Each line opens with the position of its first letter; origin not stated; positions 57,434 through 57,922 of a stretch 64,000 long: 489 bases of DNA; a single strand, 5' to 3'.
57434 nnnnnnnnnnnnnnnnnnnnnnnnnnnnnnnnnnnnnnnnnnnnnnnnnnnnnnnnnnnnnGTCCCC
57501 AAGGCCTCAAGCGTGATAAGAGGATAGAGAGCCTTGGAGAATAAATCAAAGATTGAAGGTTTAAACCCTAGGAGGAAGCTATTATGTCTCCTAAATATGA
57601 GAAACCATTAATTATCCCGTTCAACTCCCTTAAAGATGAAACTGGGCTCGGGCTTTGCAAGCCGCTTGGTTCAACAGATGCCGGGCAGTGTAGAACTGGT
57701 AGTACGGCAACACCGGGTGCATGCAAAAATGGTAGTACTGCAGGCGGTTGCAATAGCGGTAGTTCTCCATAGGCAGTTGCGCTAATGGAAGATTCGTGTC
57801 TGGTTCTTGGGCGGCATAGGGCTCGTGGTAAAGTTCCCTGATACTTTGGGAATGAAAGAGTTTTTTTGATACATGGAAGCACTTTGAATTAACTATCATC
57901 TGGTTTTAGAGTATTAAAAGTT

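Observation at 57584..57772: Precursor B: fourfold C-x2-3-G-S-T/S repeat core behind a KYEKP leader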

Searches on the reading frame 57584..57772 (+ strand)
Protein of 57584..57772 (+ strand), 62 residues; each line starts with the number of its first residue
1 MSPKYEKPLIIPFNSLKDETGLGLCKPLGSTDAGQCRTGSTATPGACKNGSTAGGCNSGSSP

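Call 3: search_protein_families(library=ncbifam, proteins=[window:57584-57772:+], max_evalue=0.01)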
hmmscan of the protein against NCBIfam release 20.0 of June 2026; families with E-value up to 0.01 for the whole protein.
window:57584-57772:+ (62 aa): 1 family
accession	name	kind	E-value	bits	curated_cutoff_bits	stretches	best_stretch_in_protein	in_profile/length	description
TIGR04252.1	SCM_precur_ScmA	equivalog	1.8e-06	28.1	35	1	5-55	1-49/49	SynChlorMet cassette protein ScmA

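Call 4: search_protein_families(library=pfam, proteins=[window:57584-57772:+], max_evalue=0.01)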
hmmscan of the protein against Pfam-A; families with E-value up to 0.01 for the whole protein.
window:57584-57772:+ (62 aa): 0 families

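Call 9: find_homologous_proteins(query=window:57584-57769:+, max_evalue=1)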
Query window:57584-57769:+ (62 aa): 6 proteins with E <= 1 among 6 candidates.
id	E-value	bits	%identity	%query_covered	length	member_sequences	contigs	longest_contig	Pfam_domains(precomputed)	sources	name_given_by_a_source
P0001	5.9e-34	132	100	100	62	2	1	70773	-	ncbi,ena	-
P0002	8.3e-28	113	85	100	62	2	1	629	-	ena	-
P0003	7.7e-27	110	84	100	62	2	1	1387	-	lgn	-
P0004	4.1e-18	82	68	100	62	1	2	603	-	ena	-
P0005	4.3e-14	70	65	100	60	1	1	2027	-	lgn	-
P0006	2.1e-8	52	53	100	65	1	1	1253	-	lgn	-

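Call 11: find_encoding_contigs(protein=P0001, flank=10000, max_places=4)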
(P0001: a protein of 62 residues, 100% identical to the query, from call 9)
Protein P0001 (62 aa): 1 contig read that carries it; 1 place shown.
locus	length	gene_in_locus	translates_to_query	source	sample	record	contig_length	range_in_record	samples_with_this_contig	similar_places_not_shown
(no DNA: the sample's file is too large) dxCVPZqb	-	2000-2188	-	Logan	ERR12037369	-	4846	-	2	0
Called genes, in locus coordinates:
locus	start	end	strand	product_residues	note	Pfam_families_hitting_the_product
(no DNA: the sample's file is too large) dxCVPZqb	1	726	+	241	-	?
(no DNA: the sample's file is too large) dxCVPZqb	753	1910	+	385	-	PF04055:Radical_SAM, PF13353:Fer4_12 (weak)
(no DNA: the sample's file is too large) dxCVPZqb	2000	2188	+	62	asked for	-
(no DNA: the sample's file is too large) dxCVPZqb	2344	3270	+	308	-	PF27840:ScmC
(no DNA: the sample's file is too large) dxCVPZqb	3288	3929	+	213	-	PF10502:Peptidase_S26 (weak)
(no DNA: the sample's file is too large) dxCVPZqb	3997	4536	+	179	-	-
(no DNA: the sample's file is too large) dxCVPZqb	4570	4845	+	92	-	?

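Call 22: find_encoding_contigs(protein=P0002, flank=3000, max_places=2)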
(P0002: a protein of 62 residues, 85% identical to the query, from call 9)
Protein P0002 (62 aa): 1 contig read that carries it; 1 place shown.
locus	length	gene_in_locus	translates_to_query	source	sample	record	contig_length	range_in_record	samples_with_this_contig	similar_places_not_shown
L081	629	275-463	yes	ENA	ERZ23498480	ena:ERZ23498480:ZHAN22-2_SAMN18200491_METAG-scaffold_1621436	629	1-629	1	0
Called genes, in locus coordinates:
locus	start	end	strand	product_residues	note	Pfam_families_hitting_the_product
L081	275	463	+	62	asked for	-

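Call 23: find_encoding_contigs(protein=P0003, flank=3000, max_places=2)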
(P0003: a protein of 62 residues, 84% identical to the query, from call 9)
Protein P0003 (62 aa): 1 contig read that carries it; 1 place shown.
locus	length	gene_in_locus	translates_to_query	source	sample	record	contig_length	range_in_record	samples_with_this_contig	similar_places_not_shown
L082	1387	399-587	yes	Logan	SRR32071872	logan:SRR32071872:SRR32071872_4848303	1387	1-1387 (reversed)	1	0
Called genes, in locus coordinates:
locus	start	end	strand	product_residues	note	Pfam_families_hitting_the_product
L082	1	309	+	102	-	?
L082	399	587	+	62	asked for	-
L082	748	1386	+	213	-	?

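Call 24: find_encoding_contigs(protein=P0004, flank=3000, max_places=2)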
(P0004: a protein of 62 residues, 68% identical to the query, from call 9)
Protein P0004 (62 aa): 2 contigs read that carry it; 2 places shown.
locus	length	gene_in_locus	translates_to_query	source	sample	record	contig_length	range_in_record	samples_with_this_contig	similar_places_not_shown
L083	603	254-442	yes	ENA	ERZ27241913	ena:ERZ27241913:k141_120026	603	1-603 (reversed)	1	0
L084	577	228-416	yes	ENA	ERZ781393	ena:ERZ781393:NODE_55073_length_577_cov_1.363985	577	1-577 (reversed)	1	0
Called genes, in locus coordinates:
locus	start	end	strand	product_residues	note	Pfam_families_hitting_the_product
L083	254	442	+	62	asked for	-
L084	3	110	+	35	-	?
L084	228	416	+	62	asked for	-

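Call 25: find_encoding_contigs(protein=P0005, flank=3000, max_places=2)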
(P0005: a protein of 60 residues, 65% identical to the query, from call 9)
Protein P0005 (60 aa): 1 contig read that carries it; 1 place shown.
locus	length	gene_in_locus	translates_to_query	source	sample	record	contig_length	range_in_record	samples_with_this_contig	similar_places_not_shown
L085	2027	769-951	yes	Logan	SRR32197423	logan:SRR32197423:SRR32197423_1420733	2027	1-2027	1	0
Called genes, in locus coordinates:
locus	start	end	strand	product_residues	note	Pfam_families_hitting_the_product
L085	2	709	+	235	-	?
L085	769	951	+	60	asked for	-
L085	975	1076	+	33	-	-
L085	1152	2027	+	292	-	?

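Call 29: search_protein_representatives(alignment_id=A1)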
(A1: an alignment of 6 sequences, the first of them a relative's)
Query: 6 sequences, 61 profile positions. Proteins with E-value up to 0.001 (for the whole library): 148; up to 1e-10: 20; up to 1e-30: 0. The best 148 are listed.
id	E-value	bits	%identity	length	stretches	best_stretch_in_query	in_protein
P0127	5.5e-30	119.3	-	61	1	1-61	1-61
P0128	3.0e-25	104.1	-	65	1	1-61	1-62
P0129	9.0e-17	77.0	-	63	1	1-61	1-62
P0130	2.8e-15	72.2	-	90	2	1-54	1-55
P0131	3.0e-15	72.1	-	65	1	1-61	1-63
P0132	3.0e-15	72.1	-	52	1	1-50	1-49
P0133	1.1e-14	70.3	-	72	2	1-55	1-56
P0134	1.6e-13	66.5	-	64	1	1-61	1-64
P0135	4.0e-13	65.3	-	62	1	1-60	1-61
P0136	5.2e-13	64.9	-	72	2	1-56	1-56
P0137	8.2e-13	64.3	-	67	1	1-58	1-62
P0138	8.5e-13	64.2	-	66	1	1-61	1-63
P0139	1.5e-12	63.4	-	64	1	1-61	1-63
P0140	2.3e-12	62.8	-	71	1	1-61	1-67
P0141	2.6e-12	62.7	-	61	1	1-60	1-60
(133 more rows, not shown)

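Call 43: search_protein_families(library=ncbifam, alignment_id=A3, max_evalue=0.001)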
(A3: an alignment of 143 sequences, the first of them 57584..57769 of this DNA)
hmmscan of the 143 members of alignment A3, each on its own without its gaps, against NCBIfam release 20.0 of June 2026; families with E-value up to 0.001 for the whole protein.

A. member 1, window:57584-57769:+ (62 aa): 1 family
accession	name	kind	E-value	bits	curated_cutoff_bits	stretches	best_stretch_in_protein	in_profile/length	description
TIGR04252.1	SCM_precur_ScmA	equivalog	1.8e-06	28.1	35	1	5-55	1-49/49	SynChlorMet cassette protein ScmA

B. families by the number of members that match (of 143 scanned): 1 family
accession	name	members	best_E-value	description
TIGR04252.1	SCM_precur_ScmA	46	3.8e-21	SynChlorMet cassette protein ScmA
